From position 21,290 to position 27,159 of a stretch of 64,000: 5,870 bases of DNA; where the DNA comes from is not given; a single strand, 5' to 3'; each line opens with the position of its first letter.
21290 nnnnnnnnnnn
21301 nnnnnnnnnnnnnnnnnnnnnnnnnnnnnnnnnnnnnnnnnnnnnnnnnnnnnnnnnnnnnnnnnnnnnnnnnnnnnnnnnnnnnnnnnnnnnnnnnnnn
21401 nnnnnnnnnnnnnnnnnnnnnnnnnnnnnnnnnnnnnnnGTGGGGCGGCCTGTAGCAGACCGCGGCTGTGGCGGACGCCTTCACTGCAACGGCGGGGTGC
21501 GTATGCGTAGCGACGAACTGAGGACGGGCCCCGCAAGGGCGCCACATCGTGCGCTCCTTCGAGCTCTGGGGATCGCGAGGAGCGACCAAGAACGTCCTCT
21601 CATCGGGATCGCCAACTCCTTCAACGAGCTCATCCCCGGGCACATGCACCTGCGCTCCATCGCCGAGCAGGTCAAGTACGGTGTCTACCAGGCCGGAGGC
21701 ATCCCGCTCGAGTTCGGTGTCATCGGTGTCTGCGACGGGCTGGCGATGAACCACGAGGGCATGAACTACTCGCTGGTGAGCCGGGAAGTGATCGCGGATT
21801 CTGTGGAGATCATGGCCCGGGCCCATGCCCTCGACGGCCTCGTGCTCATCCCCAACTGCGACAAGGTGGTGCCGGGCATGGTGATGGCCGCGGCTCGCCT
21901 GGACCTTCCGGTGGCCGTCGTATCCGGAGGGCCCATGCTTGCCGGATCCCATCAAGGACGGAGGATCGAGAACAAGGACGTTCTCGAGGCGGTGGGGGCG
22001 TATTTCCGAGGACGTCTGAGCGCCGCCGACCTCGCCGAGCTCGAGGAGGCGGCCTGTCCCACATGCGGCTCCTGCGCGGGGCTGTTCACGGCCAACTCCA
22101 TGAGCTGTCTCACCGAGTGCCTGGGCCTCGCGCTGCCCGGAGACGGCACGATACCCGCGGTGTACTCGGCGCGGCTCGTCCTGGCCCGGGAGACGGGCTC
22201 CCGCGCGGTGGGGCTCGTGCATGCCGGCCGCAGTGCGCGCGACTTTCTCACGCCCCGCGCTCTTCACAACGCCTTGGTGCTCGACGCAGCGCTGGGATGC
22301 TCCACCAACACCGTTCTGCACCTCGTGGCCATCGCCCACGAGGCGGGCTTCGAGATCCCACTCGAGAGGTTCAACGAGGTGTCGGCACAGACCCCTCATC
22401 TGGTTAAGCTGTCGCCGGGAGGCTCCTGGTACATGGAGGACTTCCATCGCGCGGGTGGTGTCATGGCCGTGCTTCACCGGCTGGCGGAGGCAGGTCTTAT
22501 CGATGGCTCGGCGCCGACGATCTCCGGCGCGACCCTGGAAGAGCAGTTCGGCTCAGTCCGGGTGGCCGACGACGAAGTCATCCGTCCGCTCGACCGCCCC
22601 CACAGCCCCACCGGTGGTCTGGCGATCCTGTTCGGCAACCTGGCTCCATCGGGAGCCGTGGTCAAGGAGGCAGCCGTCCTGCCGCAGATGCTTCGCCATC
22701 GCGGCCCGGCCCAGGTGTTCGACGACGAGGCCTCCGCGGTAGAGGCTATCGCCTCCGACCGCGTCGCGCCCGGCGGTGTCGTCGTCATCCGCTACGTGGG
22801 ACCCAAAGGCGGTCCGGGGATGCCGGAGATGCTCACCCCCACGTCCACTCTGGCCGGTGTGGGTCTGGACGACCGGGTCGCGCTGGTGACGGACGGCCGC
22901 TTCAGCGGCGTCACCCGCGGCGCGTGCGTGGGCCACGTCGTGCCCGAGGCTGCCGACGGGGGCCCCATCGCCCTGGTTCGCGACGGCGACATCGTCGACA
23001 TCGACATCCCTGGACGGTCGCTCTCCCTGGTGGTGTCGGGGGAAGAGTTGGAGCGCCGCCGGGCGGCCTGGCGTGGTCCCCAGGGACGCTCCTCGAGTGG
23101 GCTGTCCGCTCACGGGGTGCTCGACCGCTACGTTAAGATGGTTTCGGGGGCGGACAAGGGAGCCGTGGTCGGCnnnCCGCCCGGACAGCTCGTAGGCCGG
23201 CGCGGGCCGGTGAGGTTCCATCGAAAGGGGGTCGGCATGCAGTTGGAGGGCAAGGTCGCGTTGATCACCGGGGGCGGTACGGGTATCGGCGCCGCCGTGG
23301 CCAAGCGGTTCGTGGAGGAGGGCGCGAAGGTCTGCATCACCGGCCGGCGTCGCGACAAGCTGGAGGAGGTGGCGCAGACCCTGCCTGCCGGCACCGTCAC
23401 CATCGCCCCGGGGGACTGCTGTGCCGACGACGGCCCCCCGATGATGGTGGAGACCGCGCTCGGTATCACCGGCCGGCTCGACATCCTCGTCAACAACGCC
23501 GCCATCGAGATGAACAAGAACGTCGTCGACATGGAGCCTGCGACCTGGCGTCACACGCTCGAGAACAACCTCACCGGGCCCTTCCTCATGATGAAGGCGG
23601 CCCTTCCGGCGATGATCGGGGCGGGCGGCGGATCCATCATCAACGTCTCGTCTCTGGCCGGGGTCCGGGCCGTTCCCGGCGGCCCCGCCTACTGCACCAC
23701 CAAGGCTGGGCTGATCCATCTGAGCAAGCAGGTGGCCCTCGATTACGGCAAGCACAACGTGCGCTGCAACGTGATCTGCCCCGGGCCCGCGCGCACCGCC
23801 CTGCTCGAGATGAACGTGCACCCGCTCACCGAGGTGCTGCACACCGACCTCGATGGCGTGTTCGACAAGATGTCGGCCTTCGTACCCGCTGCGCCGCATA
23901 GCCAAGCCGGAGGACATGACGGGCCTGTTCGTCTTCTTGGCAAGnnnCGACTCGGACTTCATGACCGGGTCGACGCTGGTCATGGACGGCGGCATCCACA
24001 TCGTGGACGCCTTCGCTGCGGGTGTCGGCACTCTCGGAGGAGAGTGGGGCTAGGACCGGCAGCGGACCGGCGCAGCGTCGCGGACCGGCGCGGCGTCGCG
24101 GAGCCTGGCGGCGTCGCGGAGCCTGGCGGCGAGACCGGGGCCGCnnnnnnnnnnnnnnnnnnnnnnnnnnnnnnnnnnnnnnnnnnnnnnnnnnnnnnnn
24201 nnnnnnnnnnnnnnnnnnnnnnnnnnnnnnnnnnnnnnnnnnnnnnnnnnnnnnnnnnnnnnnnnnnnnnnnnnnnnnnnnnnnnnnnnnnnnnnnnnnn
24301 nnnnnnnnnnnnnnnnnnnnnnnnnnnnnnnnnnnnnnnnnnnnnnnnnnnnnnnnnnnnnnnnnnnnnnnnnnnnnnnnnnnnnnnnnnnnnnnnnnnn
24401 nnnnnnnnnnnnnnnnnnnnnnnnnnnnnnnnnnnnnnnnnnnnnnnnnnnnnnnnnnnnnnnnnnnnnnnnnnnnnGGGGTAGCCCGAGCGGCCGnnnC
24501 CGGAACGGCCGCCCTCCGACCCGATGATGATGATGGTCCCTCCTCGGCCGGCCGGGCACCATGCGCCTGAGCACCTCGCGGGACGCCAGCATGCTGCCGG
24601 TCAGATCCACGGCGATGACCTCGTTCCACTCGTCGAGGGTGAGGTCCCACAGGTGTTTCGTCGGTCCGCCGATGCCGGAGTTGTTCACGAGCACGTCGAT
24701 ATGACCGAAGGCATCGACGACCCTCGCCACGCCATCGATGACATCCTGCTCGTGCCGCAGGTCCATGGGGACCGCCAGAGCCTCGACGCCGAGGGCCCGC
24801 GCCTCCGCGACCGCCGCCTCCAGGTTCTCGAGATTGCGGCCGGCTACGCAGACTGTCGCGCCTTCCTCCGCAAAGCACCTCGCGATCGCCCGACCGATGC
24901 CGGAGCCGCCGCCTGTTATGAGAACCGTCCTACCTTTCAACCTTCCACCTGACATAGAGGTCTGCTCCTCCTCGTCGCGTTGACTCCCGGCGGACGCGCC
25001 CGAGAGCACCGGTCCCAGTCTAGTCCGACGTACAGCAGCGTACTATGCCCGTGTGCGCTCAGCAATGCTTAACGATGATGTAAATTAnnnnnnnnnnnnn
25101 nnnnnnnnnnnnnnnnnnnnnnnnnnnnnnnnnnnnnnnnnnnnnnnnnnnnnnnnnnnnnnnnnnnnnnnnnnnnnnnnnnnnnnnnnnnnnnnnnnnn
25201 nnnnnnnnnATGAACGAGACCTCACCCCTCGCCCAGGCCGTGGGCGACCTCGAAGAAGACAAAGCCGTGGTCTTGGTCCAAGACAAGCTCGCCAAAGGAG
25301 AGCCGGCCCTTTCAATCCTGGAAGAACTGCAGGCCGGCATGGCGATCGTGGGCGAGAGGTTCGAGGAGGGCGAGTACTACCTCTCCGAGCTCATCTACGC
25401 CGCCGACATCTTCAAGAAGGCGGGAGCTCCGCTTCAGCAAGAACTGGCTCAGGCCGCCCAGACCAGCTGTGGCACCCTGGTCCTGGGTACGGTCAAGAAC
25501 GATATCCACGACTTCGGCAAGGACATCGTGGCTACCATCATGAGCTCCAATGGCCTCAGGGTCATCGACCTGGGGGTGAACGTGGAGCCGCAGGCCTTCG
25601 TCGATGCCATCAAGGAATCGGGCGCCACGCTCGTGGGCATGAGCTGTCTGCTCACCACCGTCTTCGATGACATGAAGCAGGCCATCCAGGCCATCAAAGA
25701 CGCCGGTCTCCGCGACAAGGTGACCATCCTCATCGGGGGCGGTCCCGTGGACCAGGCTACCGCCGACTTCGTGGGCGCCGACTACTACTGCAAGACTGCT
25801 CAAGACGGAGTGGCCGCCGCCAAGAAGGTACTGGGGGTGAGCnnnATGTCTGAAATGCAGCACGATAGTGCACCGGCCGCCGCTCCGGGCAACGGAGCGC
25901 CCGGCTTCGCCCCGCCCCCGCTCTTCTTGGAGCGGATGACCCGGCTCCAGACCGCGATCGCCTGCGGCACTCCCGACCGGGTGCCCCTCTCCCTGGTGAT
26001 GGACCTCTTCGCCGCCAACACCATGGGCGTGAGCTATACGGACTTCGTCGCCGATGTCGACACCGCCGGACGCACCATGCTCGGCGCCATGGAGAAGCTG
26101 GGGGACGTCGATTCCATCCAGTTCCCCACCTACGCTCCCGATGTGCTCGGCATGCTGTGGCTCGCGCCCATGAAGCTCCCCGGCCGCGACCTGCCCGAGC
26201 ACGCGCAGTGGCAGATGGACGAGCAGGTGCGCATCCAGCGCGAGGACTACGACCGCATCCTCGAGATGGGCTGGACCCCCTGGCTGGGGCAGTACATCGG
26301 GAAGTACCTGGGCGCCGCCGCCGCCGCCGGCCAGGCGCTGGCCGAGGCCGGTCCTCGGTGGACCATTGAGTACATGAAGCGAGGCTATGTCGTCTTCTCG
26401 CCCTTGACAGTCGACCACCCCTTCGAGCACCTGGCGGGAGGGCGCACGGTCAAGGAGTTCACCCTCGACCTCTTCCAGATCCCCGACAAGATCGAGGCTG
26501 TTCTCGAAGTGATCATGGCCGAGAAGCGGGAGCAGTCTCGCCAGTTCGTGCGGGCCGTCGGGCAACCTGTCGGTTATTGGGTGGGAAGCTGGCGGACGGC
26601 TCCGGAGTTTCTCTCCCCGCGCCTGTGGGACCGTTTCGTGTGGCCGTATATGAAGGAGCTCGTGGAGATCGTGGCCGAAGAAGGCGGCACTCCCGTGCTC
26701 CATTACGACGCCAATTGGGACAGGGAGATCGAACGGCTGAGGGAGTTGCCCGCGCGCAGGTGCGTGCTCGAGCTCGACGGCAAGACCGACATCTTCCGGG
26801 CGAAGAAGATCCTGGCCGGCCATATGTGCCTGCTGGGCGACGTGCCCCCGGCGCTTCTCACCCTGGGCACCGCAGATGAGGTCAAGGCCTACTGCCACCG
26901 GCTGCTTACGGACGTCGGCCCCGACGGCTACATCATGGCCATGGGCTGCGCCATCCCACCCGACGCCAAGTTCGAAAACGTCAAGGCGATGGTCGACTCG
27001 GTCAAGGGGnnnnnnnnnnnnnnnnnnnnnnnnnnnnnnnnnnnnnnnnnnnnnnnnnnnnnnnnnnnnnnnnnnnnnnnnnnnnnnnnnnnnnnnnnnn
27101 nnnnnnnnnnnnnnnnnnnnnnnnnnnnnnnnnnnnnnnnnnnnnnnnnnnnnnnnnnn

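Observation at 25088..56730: Possible anaerobic methoxy-aromatic / trihydroxybenzene catabolic neighbourhood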

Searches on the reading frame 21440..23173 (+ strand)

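Call 23: search_protein_families(library=pfam, proteins=[window:21440-23173:+])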
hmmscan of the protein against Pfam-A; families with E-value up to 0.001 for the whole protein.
window:21440-23173:+ (578 aa): 2 families
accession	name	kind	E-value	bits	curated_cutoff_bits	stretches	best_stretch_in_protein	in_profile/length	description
PF00920.27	ILVD_EDD_N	-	1.5e-129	432.1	27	1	52-368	1-315/316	Dihydroxy-acid/6-phosphogluconate dehydratase N-terminal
PF24877.1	ILV_EDD_C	-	3.7e-75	252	27.7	1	379-575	1-191/191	Dihydroxy-acid/6-phosphogluconate dehydratase C-terminal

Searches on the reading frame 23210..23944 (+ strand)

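Call 23: search_protein_families(library=pfam, proteins=[window:23210-23944:+])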
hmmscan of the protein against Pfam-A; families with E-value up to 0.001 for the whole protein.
window:23210-23944:+ (245 aa): 4 families
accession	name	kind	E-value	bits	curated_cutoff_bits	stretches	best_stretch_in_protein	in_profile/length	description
PF00106.31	adh_short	-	1.6e-54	184.8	26.6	1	15-200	1-188/195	short chain dehydrogenase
PF13561.12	adh_short_C2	-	2.9e-45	155.1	27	1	24-200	6-182/236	Enoyl-(Acyl carrier protein) reductase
PF08659.16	KR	-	1.1e-06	29.2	22.6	1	17-164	3-152/180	KR domain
PF03807.23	F420_oxidored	-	0.00019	22.4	21.6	1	15-69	1-55/94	NADP oxidoreductase coenzyme F420-dependent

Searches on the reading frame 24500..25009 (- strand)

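Call 24: search_protein_families(library=pfam, proteins=[window:24500-25009:-])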
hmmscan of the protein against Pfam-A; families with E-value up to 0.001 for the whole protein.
window:24500-25009:- (170 aa): 5 families
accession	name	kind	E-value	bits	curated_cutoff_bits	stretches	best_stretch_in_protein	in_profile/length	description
PF00106.31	adh_short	-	3.9e-33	115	26.6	1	28-151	2-124/195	short chain dehydrogenase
PF13561.12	adh_short_C2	-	1.4e-23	84.2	27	1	36-152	6-121/236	Enoyl-(Acyl carrier protein) reductase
PF08659.16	KR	-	1.2e-09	38.7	22.6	1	28-140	2-117/180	KR domain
PF02882.25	THF_DHG_CYH_C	-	0.00019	21.2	27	1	21-101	31-108/160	Tetrahydrofolate dehydrogenase/cyclohydrolase, NAD(P)-binding domain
PF02826.25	2-Hacid_dh_C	-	0.0004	20.2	25.1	1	12-77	20-87/178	D-isomer specific 2-hydroxyacid dehydrogenase, NAD binding domain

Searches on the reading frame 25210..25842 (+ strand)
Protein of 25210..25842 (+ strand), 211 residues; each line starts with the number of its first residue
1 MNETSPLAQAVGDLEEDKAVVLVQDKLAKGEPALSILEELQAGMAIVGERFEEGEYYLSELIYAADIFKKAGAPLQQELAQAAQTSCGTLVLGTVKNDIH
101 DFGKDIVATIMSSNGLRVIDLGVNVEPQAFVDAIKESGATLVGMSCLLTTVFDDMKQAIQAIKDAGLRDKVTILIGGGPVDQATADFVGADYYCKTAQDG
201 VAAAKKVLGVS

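Call 5: search_protein_families(library=pfam, proteins=[window:25210-25842:+])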
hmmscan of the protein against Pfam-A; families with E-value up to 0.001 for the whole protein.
window:25210-25842:+ (211 aa): 2 families
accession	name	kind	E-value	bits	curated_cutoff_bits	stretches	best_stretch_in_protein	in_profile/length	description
PF02310.24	B12-binding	-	3.2e-23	82.3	32.1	1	89-195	2-110/121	B12 binding domain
PF02607.22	B12-binding_2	-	6.2e-15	55.6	23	1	7-71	5-69/74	B12 binding domain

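Call 39: search_protein_families(library=ncbifam, proteins=[window:25210-25842:+], max_evalue=0.00001)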
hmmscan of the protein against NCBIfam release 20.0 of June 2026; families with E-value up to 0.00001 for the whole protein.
window:25210-25842:+ (211 aa): 11 families
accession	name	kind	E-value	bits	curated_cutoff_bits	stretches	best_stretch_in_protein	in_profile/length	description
NF041607.1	dimeth_corrin_MtbC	equivalog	1.2e-46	158.8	350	1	19-208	12-203/203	dimethylamine corrinoid protein MtbC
TIGR02370.1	pyl_corrinoid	subfamily_domain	8.4e-43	146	215.3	1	7-199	2-196/197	methyltransferase cognate corrinoid protein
NF047995.1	corrinoid_MtgC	exception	3.7e-40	137.7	310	1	7-209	8-214/215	glycine betaine-specific corrinoid protein MtgC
NF047996.1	corrin_MtgC_2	exception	7.1e-37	126.9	370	1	29-206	30-208/212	glycine betaine-specific corrinoid protein MtgC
TIGR02082.1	metH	equivalog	2.1e-31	108.4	1010.85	1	29-187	672-831/1182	methionine synthase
NF007024.0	PRK09490.1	equivalog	2e-27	95.4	1497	1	33-182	691-844/1234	methionine synthase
NF040655.1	MtaC_Meth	equivalog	1.4e-26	93.1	420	1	5-208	37-238/253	methanol--corrinoid protein MtaC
NF040669.1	MtaC2_Meth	equivalog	5.1e-24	85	450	1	7-204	46-242/267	methanol--corrinoid protein MtaC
NF002612.0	PRK02261.1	equivalog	1.1e-13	51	110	1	89-178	5-93/148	methylaspartate mutase subunit S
TIGR01501.1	MthylAspMutase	equivalog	7.6e-10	38.7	135.8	1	89-178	3-91/134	methylaspartate mutase subunit S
NF040743.1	ornith_mutase_E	equivalog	3.9e-07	28.4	800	1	76-202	584-717/730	D-ornithine 4,5-aminomutase subunit OraE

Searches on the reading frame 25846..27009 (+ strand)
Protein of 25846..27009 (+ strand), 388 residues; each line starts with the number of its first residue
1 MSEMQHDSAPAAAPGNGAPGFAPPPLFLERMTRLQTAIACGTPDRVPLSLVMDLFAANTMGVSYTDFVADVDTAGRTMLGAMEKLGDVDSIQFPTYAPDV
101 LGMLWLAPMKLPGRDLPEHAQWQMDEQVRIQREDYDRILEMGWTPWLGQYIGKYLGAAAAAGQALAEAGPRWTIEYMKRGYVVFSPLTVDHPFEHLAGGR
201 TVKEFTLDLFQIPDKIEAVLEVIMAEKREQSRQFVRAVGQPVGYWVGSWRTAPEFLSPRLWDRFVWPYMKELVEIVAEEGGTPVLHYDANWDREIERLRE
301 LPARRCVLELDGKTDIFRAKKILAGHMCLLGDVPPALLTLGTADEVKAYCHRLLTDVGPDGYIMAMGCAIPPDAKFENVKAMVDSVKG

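Call 5: search_protein_families(library=pfam, proteins=[window:25846-27009:+])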
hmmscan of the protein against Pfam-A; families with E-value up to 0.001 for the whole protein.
window:25846-27009:+ (388 aa): 1 family
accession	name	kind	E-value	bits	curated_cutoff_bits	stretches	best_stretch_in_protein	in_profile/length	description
PF01208.23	URO-D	-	9.1e-28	97.7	23.9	1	198-387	158-344/346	Uroporphyrinogen decarboxylase (URO-D)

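Call 26: search_solved_structures(query=window:25846-27009:+, max_evalue=0.00001)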
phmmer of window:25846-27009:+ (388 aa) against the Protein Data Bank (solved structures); distinct sequences matched with E-value up to 0.00001: 2.
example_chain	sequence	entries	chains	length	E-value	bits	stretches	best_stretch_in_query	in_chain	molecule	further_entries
9rui_A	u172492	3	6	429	3e-21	79.2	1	249-385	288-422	CdmB from Acetobacterium malicum subsp. dehalogenans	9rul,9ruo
3gw0_A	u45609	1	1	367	5.6e-06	28.9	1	254-386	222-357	Uroporphyrinogen decarboxylase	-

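Call 39: search_protein_families(library=ncbifam, proteins=[window:25846-27009:+], max_evalue=0.00001)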
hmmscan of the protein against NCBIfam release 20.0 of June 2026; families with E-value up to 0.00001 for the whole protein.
window:25846-27009:+ (388 aa): 4 families
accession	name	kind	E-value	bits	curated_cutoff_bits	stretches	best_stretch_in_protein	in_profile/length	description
NF004889.0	PRK06252.1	subfamily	7.9e-15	54.7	244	1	202-387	158-334/340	methylcobalamin:coenzyme M methyltransferase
TIGR01464.1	hemE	equivalog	1.7e-14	53.6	302.95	1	254-387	205-337/338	uroporphyrinogen decarboxylase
TIGR01463.1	mtaA_cmuA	subfamily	1.3e-11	44.4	235.4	1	202-386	157-335/340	MtaA/CmuA family methyltransferase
NF040654.1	MtaA_Meth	equivalog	3.8e-10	39.2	400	1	246-385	198-331/337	methylcobamide:CoM methyltransferase MtaA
